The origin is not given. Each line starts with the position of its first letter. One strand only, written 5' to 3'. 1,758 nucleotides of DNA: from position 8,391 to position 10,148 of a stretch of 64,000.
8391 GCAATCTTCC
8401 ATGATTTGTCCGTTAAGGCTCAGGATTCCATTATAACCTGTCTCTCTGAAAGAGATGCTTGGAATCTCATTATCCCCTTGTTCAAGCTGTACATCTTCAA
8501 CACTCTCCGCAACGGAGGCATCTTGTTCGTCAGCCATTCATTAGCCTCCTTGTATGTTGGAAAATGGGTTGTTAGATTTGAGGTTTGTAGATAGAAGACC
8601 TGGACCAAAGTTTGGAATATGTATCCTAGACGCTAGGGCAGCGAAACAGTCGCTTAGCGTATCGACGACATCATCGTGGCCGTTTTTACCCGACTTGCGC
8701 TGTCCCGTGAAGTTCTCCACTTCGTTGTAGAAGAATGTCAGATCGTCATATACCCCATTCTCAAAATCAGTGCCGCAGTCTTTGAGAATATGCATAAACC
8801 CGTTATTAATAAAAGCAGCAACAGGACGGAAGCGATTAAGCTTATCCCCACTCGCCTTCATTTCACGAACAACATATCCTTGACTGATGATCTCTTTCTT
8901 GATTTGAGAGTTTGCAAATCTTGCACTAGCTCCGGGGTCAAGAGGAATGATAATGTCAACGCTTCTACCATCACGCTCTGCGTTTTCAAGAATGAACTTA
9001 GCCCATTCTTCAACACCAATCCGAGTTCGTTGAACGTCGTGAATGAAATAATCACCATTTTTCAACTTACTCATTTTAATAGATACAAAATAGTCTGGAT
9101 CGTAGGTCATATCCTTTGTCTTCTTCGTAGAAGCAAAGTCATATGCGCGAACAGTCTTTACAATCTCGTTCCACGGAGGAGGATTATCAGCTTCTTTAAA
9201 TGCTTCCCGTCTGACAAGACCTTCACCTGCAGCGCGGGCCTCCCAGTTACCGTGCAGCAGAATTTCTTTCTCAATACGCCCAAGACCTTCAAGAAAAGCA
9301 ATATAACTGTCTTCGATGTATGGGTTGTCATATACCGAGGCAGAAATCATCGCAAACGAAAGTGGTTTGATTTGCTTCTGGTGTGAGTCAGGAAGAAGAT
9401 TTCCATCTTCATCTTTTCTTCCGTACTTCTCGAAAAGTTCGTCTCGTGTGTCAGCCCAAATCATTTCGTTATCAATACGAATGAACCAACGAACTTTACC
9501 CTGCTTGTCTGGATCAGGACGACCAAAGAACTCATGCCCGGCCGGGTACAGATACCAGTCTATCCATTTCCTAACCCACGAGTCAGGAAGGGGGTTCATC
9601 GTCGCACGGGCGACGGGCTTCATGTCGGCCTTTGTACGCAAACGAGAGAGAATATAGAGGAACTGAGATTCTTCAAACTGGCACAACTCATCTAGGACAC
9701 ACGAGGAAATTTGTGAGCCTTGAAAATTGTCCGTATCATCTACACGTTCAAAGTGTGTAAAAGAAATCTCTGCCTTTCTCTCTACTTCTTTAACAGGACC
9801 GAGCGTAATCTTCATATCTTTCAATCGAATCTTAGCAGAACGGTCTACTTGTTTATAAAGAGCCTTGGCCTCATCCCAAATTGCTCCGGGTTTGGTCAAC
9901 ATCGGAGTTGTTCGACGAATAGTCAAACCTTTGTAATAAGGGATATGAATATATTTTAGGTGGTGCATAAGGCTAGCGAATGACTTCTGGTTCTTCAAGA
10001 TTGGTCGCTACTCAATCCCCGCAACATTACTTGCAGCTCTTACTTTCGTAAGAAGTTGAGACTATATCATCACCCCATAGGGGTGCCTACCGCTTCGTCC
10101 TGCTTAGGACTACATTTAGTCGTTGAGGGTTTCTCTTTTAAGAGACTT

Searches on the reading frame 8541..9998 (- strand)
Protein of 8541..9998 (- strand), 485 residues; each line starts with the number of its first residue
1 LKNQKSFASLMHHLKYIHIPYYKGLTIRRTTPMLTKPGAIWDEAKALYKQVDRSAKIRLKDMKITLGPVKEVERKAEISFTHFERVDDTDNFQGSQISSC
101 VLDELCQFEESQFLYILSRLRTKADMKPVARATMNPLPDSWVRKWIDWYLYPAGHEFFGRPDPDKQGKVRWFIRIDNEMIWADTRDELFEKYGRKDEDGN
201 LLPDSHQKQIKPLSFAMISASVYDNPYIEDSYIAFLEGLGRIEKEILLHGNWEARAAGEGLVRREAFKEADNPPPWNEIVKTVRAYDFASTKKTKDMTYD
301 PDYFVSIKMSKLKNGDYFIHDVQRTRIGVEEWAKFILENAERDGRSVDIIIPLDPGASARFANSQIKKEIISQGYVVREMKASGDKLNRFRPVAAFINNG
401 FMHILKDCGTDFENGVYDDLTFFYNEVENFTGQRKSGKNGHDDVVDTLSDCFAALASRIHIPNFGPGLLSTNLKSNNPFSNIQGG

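Call 74: search_protein_families(library=phrogs, proteins=[window:8541-9998:-], max_evalue=0.00001)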
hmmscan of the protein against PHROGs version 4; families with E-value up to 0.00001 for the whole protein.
window:8541-9998:- (485 aa): 6 families
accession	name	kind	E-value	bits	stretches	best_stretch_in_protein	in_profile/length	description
phrog_979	-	head and packaging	2.1e-136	457.2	1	5-475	179-621/642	terminase large subunit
phrog_9526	-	head and packaging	9.4e-39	134.5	1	5-253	38-271/280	terminase large subunit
phrog_9453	-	head and packaging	1.7e-30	107.3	1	250-457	1-212/233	terminase large subunit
phrog_38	-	head and packaging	7.3e-19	68.9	1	255-458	521-706/760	terminase large subunit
phrog_12171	-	head and packaging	3.3e-11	44.3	1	343-457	1-97/110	terminase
phrog_15848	-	head and packaging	1.1e-09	38.9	1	16-204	42-233/272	terminase large subunit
